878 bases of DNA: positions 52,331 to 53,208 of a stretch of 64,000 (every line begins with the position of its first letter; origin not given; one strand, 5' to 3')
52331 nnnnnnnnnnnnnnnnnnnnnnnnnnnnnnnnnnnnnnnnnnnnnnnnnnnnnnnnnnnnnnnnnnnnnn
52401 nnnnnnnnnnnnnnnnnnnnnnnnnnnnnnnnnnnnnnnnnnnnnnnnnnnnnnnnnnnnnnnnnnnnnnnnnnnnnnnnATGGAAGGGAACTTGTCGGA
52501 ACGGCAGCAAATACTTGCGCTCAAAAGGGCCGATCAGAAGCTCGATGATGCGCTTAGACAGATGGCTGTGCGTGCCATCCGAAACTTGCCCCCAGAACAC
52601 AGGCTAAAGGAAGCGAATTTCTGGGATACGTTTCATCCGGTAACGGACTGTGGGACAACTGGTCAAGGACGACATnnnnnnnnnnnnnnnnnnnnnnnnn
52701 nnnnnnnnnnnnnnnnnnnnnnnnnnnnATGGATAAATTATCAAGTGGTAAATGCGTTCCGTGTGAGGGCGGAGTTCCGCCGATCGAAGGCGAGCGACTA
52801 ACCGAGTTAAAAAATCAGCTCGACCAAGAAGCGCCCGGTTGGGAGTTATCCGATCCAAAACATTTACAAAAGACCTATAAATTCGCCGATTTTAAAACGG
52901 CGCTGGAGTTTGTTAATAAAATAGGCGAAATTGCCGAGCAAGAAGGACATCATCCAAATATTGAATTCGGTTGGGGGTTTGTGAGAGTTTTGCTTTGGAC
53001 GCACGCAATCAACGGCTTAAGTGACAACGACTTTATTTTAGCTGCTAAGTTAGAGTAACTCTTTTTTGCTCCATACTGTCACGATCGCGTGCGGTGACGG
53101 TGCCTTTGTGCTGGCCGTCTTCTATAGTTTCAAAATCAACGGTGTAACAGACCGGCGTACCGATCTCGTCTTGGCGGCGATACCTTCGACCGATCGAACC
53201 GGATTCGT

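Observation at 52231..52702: mraZ operator repeats and a divergent promoter-driven GC-rich small gene, possibly a small RNA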

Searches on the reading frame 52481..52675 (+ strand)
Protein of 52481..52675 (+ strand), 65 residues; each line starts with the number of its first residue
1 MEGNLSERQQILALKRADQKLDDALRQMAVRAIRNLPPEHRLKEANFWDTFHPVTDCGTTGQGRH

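Call 6: find_homologous_proteins(query=window:52481-52675:+, max_evalue=0.01)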
Query seq(65 aa): no candidate shares three 5-residue words with the query. No homologue found.

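Call 7: search_protein_families(library=pfam, proteins=[window:52481-52675:+], max_evalue=1)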
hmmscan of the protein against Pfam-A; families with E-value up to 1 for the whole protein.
seq(65 aa): 0 families

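Call 15: find_encoding_contigs(protein=window:52481-52675:+, flank=5000)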
Protein seq(65 aa) (65 aa): no gene with exactly this product is on record in the collection.

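Call 22: search_protein_representatives(protein=window:52481-52675:+)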
Query: 65 residues. Proteins with E-value up to 0.001 (for the whole library): 2; up to 1e-10: 0; up to 1e-30: 0. The best 2 are listed.
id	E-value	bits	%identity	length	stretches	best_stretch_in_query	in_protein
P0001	1.0e-04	38.7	33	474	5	29-56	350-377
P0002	1.7e-04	38.0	46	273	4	31-53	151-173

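Call 60: predict_structure(protein=window:52481-52675:+)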
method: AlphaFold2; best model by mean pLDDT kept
length: 65 residues; sequences in the alignment: 1
mean_pLDDT: 74.5   pTM: 0.48
mean pLDDT of the five models: 74.5, 71.1, 70.6, 68.7, 68.6
residues with pLDDT >= 90: 12; 70-90: 30; 50-70: 12; < 50: 11
segments of 3 or more residues with pLDDT < 50: 58-65
pLDDT, mean of each block of 10 residues (from residue 1): 75 93 89 87 70 52 38
secondary structure, 60 per line:
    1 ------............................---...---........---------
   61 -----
elements in order: H7-34 H44-51

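Call 99: search_protein_families(library=ncbifam, proteins=[window:52481-52675:+], max_evalue=1)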
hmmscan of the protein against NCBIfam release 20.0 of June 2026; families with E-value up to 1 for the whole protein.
seq(65 aa): 0 families

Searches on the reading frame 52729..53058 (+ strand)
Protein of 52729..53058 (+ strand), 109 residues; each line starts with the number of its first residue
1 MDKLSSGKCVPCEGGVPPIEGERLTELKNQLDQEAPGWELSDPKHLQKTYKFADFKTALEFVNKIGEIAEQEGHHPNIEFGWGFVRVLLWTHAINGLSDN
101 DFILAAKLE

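Call 7: search_protein_families(library=pfam, proteins=[window:52729-53058:+], max_evalue=1)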
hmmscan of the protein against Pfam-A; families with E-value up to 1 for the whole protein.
window:52729-53058:+ (109 aa): 1 family
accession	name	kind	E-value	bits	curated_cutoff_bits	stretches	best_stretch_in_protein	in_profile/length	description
PF01329.24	Pterin_4a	-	3.7e-30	104.3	26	1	25-109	6-89/91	Pterin 4 alpha carbinolamine dehydratase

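Call 16: find_encoding_contigs(protein=window:52729-53058:+, flank=5000)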
Protein window:52729-53058:+ (109 aa): no gene with exactly this product is on record in the collection.
